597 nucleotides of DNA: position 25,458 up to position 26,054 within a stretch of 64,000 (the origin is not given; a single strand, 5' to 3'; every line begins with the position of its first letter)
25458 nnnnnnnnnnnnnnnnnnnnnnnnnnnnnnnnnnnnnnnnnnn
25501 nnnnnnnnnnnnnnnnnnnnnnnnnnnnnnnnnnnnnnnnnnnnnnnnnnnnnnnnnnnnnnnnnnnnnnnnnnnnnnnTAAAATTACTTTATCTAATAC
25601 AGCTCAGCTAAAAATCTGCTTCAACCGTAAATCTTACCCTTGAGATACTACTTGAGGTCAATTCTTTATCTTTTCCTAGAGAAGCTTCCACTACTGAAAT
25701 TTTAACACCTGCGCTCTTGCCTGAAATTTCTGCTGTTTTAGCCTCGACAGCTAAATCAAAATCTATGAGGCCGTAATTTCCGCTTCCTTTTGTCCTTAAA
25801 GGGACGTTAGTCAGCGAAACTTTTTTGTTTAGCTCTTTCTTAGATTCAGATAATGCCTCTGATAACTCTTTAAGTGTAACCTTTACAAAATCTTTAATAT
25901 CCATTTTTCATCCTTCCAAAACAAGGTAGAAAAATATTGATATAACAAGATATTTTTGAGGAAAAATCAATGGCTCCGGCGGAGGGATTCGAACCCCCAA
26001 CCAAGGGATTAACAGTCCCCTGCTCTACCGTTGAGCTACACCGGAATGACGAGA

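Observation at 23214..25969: Three-gene accessory islet at the 3' side of tRNA-Asn: wHTH-GHKL-STAS fusion, Fic protein, and a stand-alone Trypco2-like protein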

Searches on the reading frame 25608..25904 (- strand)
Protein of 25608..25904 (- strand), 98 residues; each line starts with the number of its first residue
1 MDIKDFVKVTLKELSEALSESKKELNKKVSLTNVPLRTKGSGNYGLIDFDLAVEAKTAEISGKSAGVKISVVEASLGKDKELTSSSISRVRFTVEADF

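Call 3: search_protein_families(library=pfam, proteins=[window:25608-25904:-], max_evalue=1)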
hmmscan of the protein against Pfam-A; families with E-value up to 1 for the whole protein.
window:25608-25904:- (98 aa): 1 family
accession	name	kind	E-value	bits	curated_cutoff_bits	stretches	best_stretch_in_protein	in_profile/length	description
PF19631.4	Trypco2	-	0.0045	17.6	24.2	1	14-93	3-75/78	Trypsin-co-occurring domain 2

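Call 4: search_protein_families(library=padloc, proteins=[window:25608-25904:-], max_evalue=1)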
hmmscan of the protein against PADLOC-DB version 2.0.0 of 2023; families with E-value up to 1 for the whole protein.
window:25608-25904:- (98 aa): 0 families

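Call 5: search_protein_families(library=ncbifam, proteins=[window:25608-25904:-], max_evalue=1)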
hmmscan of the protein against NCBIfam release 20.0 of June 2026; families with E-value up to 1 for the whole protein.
window:25608-25904:- (98 aa): 1 family
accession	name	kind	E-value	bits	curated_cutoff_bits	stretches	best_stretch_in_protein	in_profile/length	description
NF001301.1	PRK00249.1-1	equivalog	0.047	13.3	280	1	1-47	65-111/224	flagellar basal body L-ring protein FlgH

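Call 18: find_homologous_proteins(query=window:25608-25904:-, max_evalue=0.01)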
Query window:25608-25904:- (98 aa): 27 proteins with E <= 0.01 among 39 candidates.
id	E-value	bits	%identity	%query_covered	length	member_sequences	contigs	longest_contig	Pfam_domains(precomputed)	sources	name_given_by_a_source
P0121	2.0e-51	189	100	100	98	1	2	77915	-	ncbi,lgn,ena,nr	ncbi:MAG: hypothetical protein M1150_03625 [Patescibacteria group bacterium]|nr:hypothetical protein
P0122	9.0e-41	155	81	100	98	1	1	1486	-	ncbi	-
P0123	2.8e-40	154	78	100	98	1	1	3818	-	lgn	-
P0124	3.5e-40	153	79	100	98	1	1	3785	-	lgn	-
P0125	1.4e-39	151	78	100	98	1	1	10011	-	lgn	-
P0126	7.6e-39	149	73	100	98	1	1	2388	-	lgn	-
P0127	1.6e-38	148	78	100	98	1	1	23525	-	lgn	-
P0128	1.0e-37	145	74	100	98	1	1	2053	-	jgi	jgi:hypothetical protein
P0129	1.1e-37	145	77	100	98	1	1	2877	-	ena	-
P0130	1.5e-37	145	74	100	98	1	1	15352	-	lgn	-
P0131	1.5e-37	145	74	100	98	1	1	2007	-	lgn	-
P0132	2.7e-37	144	76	100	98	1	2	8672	-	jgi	-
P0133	4.8e-37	143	72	100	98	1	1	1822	-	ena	-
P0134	1.3e-36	142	72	100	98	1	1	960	-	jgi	jgi:hypothetical protein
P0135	4.9e-36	140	72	100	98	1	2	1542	-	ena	-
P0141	3.7e-32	128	65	100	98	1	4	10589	-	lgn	-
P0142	5.0e-32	127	67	100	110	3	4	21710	-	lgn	-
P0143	5.6e-32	127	67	100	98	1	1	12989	-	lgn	-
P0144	6.1e-32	127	66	100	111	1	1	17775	-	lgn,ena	-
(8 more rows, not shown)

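Call 19: find_encoding_contigs(protein=P0127, flank=8000, max_places=3)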
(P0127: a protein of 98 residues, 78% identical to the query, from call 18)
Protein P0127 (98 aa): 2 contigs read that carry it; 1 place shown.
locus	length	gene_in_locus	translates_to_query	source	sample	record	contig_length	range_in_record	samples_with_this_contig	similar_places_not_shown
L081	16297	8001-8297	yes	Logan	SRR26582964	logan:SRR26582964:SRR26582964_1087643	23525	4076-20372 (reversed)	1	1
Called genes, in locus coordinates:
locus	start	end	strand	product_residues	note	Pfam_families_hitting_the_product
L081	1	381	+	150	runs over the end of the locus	PF00293:NUDIX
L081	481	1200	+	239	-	PF03372:Exo_endo_phos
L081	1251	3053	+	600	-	PF01807:Zn_ribbon_DnaG, PF08275:DNAG_N, PF01751:Toprim, PF13155:Toprim_2, PF13662:Toprim_4, PF10410:DnaB_bind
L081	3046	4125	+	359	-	PF03979:Sigma70_r1_1, PF00140:Sigma70_r1_2, PF04542:Sigma70_r2, PF04539:Sigma70_r3, PF04545:Sigma70_r4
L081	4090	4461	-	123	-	PF09997:DUF2238 (weak)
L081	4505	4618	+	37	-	-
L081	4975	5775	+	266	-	PF01909:NTP_transf_2, PF13427:AadA_C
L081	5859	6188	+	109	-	-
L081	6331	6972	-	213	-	PF00717:Peptidase_S24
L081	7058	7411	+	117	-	-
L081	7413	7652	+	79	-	PF09954:DUF2188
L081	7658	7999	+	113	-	-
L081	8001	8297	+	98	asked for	-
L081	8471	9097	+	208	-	PF03575:Peptidase_S51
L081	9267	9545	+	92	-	-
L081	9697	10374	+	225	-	-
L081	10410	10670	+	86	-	-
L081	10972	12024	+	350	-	PF02661:Fic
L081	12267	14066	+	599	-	PF24817:WD40_WDHD1_1st (faint), PF26550:Tricorn_2nd (faint), PF12894:ANAPC4_WD40 (faint), PF13360:PQQ_2 (weak), PF23381:Beta-prop_IFT122_1st, PF24814:WD40_Prp19 (weak), PF25174:Beta-prop_THOC3 (weak), PF23414:Beta-prop_EML_2, +4 more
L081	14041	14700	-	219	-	-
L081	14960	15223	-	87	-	-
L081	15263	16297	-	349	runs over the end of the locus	-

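Call 20: find_encoding_contigs(protein=P0142, flank=8000, max_places=3)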
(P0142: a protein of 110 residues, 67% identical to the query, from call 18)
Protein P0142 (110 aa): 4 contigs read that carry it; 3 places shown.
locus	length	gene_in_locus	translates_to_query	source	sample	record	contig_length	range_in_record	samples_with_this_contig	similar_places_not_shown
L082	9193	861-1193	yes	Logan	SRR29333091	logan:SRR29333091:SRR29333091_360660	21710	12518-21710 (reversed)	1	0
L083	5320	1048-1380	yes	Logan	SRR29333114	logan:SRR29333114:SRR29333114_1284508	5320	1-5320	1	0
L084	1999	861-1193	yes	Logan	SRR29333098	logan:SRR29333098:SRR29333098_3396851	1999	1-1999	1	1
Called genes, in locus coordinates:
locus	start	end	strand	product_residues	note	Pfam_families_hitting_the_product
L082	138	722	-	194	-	-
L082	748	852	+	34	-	-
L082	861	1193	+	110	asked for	-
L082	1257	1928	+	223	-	PF26900:Phage_lambda_Ea47 (faint)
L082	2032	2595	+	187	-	PF00561:Abhydrolase_1 (faint), PF06821:Ser_hydrolase, PF12697:Abhydrolase_6 (weak)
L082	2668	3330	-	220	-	PF14681:UPRTase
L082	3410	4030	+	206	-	-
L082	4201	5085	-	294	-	-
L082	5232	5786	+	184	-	PF00117:GATase, PF07722:Peptidase_C26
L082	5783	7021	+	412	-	PF00425:Chorismate_bind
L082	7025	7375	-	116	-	PF02152:FolB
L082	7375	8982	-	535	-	PF02142:MGS, PF01808:AICARFT_IMPCHas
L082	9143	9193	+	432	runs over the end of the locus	PF00709:Adenylsucc_synt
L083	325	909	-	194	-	-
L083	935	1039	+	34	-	-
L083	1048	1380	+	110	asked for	-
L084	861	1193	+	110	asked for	-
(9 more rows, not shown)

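Call 21: find_encoding_contigs(protein=P0144, flank=8000, max_places=3)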
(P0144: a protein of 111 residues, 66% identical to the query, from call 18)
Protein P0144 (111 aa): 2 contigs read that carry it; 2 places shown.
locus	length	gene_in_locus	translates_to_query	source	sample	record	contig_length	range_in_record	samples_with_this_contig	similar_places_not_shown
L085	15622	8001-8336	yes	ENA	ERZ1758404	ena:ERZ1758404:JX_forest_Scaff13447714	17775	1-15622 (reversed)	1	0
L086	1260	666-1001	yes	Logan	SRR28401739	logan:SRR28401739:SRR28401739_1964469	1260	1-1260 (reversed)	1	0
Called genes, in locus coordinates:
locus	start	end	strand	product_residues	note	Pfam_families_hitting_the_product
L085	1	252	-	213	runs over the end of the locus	-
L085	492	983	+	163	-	-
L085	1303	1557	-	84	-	PF14384:BrnA_antitoxin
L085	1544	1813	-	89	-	PF04365:BrnT_toxin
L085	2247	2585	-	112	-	PF05016:ParE_toxin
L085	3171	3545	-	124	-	PF14915:CCDC144C (weak)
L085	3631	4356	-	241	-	PF01988:VIT1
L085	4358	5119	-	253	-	PF01145:Band_7, PF13421:Band_7_1 (faint)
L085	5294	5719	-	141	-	-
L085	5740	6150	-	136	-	-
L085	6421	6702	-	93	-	-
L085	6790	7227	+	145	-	-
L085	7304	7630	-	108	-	-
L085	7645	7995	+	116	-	-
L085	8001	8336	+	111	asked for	-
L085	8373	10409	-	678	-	PF22745:Nlig-Ia, PF01653:DNA_ligase_aden, PF03120:OB_DNA_ligase, PF14520:HHH_5 (faint), PF12826:HHH_2, PF00533:BRCT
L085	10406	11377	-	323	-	-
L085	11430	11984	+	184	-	PF08002:DUF1697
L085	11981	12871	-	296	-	PF01435:Peptidase_M48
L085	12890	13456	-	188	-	PF04011:LemA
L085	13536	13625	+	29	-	-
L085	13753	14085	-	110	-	PF18908:DUF5663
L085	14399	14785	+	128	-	PF18451:CdiA_C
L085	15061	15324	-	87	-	PF05016:ParE_toxin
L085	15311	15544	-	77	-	PF22180:RH3_dom (weak)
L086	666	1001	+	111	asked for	-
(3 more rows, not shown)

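Call 33: search_solved_structures(query=window:25608-25904:-, max_evalue=10)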
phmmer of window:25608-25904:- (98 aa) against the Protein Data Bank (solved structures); distinct sequences matched with E-value up to 10: 2.
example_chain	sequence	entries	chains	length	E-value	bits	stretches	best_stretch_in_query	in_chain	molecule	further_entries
8ilc_A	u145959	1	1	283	0.94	13.3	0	9-53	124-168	Papain-like protease nsp3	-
8f2e_A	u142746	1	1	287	0.99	13.2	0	9-53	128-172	Papain-like protease nsp3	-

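Call 56: search_protein_families(library=pfam, alignment_id=A4, max_evalue=0.01)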
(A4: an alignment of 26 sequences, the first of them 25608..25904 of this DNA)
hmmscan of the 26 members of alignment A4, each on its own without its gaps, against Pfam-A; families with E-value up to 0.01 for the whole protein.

A. member 1, window:25608-25904:- (98 aa): 1 family
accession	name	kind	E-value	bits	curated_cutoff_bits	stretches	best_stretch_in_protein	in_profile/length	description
PF19631.4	Trypco2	-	0.0045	17.6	24.2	0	14-93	3-75/78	Trypsin-co-occurring domain 2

B. families by the number of members that match (of 26 scanned): 1 family
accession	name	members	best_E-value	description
PF19631.4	Trypco2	22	1.6e-06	Trypsin-co-occurring domain 2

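Call 57: search_solved_structures(query=A4, max_evalue=10)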
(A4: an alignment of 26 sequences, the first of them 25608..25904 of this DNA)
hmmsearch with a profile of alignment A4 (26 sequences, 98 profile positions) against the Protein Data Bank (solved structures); distinct sequences matched with E-value up to 10: 0.

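Call 98: predict_structure(alignment_id=A4)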
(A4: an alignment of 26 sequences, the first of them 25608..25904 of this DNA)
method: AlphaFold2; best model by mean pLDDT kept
length: 98 residues; sequences in the alignment: 26
mean_pLDDT: 66.2   pTM: 0.40
mean pLDDT of the five models: 66.2, 49.9, 49.8, 41.1, 41.0
residues with pLDDT >= 90: 0; 70-90: 33; 50-70: 58; < 50: 7
segments of 3 or more residues with pLDDT < 50: 80-85
pLDDT, mean of each block of 10 residues (from residue 1): 77 80 75 64 66 62 56 60 55 67
secondary structure, 60 per line:
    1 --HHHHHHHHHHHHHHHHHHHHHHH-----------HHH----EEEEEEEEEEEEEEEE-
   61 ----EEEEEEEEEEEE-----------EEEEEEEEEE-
elements in order: H3-25 E44-59 E65-76 E88-97

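Call 101: fold_search(model_id=the predicted structure, library=pdb)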
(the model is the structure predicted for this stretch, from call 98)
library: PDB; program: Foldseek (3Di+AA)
matches with E <= 10: 407; with E <= 0.001: 0
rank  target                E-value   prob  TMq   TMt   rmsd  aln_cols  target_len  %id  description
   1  6wkr_A                1.8e-01  0.10  0.20  0.06  16.9        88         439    8  PRC2-AEBP2-JARID2 bound to H2AK119ub1 nucleosome (released 2021-02-03)
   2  8pw4_A                2.9e-01  0.10  0.18  0.21   7.4        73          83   12  Protein p6 from bacteriophage phi29, C-terminal delta20 truncated version (released 2024-01-17)
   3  1aly                  2.9e-01  0.10  0.21  0.15  14.5        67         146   10  CRYSTAL STRUCTURE OF HUMAN CD40 LIGAND (released 1997-09-17)
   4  6byc                  3.6e-01  0.06  0.13  0.02  15.2        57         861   16  Crystal structure of the GH2 exo-beta-mannanase from Xanthomonas axonopodis pv. citri (released 2018-07-18)
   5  8c27_A                4.7e-01  0.04  0.16  0.14  13.9        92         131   12  Domain 3 of Group B Streptococcus pilus protein as scaffold for the display of foreign epitopes (released 2024-01-10)
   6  4dmi_E                5.4e-01  0.03  0.15  0.10  19.5       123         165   11  Crystal Structure of a Pentameric Capsid Protein Isolated from Metagenomic Phage Sequences (CASP) (released 2012-08-29)
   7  5xxn_B                5.7e-01  0.08  0.17  0.04  11.3        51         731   14  Crystal Structure of mutant (D286N) beta-glucosidase from Bacteroides thetaiotaomicron in complex with sophorose (released 2017-12-13)
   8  3mi8_A                5.7e-01  0.06  0.17  0.12  13.7        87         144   11  The structure of TL1A-DCR3 COMPLEX (released 2011-02-23)
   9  9uyj_A                6.1e-01  0.12  0.24  0.09  12.9        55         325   13  Cryo-EM structure of the G protein-coupled receptor 1 (GPR1) bound to chemerin and beta-arrestin 1 (Conformation 3) (released 2025-11-19)
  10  4gej_E                6.5e-01  0.13  0.23  0.17  13.4        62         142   10  N-terminal domain of VDUP-1 (released 2013-02-27)
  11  2o0o_C                6.5e-01  0.08  0.24  0.17  13.6        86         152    8  Crystal structure of TL1A (released 2007-10-30)
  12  5xxn_A                6.5e-01  0.08  0.17  0.03  11.3        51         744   14  Crystal Structure of mutant (D286N) beta-glucosidase from Bacteroides thetaiotaomicron in complex with sophorose (released 2017-12-13)
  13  4gwm_B                6.5e-01  0.06  0.14  0.04  12.2        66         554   12  Crystal structure of human promeprin beta (released 2012-09-19)
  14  5xxo_B                7.0e-01  0.08  0.17  0.04  11.3        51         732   14  Crystal structure of mutant (D286N) GH3 beta-glucosidase from Bacteroides thetaiotaomicron in complex with sophorotrio (released 2017-12-13)
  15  7bj3                  7.0e-01  0.07  0.21  0.04  13.5        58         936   17  ScpA from Streptococcus pyogenes, S512A active site mutant (released 2021-05-12)
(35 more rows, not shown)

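Call 104: search_protein_families(library=phrogs, proteins=[window:25608-25904:-], max_evalue=0.001)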
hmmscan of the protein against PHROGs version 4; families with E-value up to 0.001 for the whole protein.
window:25608-25904:- (98 aa): 0 families

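Call 105: find_encoding_contigs(protein=P0130, flank=6000, max_places=1)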
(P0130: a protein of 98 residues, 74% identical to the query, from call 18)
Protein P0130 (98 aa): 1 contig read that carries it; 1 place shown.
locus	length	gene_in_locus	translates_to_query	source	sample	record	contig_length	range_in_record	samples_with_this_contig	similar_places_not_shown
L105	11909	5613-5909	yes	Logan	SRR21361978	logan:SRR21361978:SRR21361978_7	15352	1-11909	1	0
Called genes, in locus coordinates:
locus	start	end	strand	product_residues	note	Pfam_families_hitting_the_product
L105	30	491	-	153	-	PF00300:His_Phos_1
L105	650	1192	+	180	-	PF02525:Flavodoxin_2, PF03358:FMN_red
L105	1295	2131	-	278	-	PF08282:Hydrolase_3, PF05116:S6PP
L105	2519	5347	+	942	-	PF07693:KAP_NTPase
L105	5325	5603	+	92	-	-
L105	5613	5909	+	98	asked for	-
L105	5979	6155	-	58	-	-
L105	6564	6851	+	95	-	PF13192:Thioredoxin_3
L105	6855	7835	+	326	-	PF03773:ArsP_1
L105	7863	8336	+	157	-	PF10648:Gmad2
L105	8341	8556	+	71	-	-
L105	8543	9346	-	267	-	-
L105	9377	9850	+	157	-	PF00583:Acetyltransf_1, PF13527:Acetyltransf_9 (weak), PF13508:Acetyltransf_7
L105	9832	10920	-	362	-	PF26514:DUF8173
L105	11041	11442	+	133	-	PF01741:MscL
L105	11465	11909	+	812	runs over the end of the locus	PF00690:Cation_ATPase_N, PF00122:E1-E2_ATPase, PF00702:Hydrolase, PF13246:Cation_ATPase, PF08282:Hydrolase_3 (faint), PF12710:HAD (weak), PF00689:Cation_ATPase_C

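Call 106: find_encoding_contigs(protein=P0143, flank=6000, max_places=1)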
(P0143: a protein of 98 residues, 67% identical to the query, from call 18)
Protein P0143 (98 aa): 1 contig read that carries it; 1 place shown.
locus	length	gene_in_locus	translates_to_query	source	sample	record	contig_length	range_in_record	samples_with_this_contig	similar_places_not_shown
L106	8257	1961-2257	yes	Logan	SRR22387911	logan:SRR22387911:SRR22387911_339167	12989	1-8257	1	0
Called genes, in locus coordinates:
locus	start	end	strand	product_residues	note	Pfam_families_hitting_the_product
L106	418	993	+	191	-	PF05368:NmrA, PF13460:NAD_binding_10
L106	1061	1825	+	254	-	PF18761:Heliorhodopsin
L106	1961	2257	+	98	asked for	-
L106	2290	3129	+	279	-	PF00702:Hydrolase (weak), PF05116:S6PP (faint), PF08282:Hydrolase_3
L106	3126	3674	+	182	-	-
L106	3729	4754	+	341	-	PF08933:PrnB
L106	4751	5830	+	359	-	PF00288:GHMP_kinases_N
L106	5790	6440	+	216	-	PF00702:Hydrolase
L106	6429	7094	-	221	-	PF05175:MTS (weak), PF13489:Methyltransf_23, PF01209:Ubie_methyltran, PF03848:TehB, PF13847:Methyltransf_31, PF08241:Methyltransf_11, PF08242:Methyltransf_12, PF13649:Methyltransf_25, +1 more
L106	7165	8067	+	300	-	PF00485:PRK (weak)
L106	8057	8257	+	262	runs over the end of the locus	PF00685:Sulfotransfer_1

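Call 107: find_encoding_contigs(protein=P0141, flank=6000, max_places=1)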
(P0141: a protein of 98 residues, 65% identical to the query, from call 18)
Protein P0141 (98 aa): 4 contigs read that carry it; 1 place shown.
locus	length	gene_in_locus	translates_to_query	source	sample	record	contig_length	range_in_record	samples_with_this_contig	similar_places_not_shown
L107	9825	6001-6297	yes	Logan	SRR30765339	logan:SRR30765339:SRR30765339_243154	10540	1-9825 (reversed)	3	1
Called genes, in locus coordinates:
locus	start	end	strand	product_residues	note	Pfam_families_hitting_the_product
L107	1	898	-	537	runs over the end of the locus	?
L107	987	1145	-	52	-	-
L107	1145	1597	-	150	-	PF04492:Phage_rep_O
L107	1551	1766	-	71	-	-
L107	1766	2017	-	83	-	PF18903:DUF5659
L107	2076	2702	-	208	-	-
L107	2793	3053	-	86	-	-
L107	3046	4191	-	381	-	PF20731:RE_NgoFVII_C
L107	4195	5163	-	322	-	PF00145:DNA_methylase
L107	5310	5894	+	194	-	PF12844:HTH_19 (weak), PF13560:HTH_31, PF01381:HTH_3, PF11950:DUF3467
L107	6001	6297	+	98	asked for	-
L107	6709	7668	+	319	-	-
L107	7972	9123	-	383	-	-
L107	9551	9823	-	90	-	?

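Call 108: search_protein_families(library=pfam, proteins=[L105:2519-5344:+, L105:5325-5600:+, L107:5310-5891:+, L107:6709-7665:+, L081:7658-7996:+, L085:7645-7992:+], max_evalue=0.1)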
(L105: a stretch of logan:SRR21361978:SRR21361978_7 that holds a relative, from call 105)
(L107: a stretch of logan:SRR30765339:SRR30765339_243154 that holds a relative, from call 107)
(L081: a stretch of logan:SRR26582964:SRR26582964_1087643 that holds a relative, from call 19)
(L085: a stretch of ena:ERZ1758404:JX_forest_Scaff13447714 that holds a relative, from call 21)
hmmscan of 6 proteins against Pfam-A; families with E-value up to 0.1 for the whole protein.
L105:2519-5344:+ (942 aa): 6 families
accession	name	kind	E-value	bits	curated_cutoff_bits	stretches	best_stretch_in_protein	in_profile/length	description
PF07693.20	KAP_NTPase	-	3.1e-25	89.5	20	1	56-424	1-283/293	KAP family P-loop domain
PF12775.13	AAA_7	-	7.3e-05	22.8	25.8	0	301-321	90-110/181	P-loop containing dynein motor region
PF00004.35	AAA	-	0.0018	19.1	21.2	0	303-360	48-116/131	ATPase family associated with various cellular activities (AAA)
PF24883.2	NPHP3_N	-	0.0055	17.4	24.8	0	70-148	19-98/164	Nephrocystin 3, N-terminal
PF13191.12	AAA_16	-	0.025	15.5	32.6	0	70-103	21-52/167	AAA ATPase domain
PF25199.1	nSTAND_NTPase5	-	0.071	13.4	34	0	54-115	20-84/145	Novel STAND NTPase 5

L105:5325-5600:+ (92 aa): 2 families
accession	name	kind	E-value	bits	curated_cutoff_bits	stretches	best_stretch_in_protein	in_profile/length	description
PF16927.11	HisKA_7TM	-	0.032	14.5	28.6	1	25-81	45-105/224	N-terminal 7TM region of histidine kinase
PF05569.17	Peptidase_M56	-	0.041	13.5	31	1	23-64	24-65/296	BlaR1 peptidase M56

L107:5310-5891:+ (194 aa): 6 families
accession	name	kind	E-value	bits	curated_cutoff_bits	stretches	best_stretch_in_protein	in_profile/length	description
PF13560.12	HTH_31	-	3.4e-12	46.9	27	1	7-67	3-64/64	Helix-turn-helix domain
PF01381.28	HTH_3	-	3.8e-12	46.5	23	1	10-63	1-54/55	Helix-turn-helix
PF11950.13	DUF3467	-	2.7e-10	40.6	25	1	107-188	4-83/92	Protein of unknown function (DUF3467)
PF12844.13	HTH_19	-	1.5e-06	28.5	30.2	1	7-62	1-56/64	Helix-turn-helix domain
PF13413.12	HTH_25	-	0.00028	21.1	24.6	1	10-41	2-33/62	Helix-turn-helix domain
PF13744.12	HTH_37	-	0.042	14.1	27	0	9-55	22-69/80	Helix-turn-helix domain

L107:6709-7665:+ (319 aa): 0 families

L081:7658-7996:+ (113 aa): 1 family
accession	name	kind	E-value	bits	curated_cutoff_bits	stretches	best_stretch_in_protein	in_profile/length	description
PF17869.6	Cys_box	-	0.0013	19.1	29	1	46-64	29-47/82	Anosmin cysteine rich domain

L085:7645-7992:+ (116 aa): 0 families
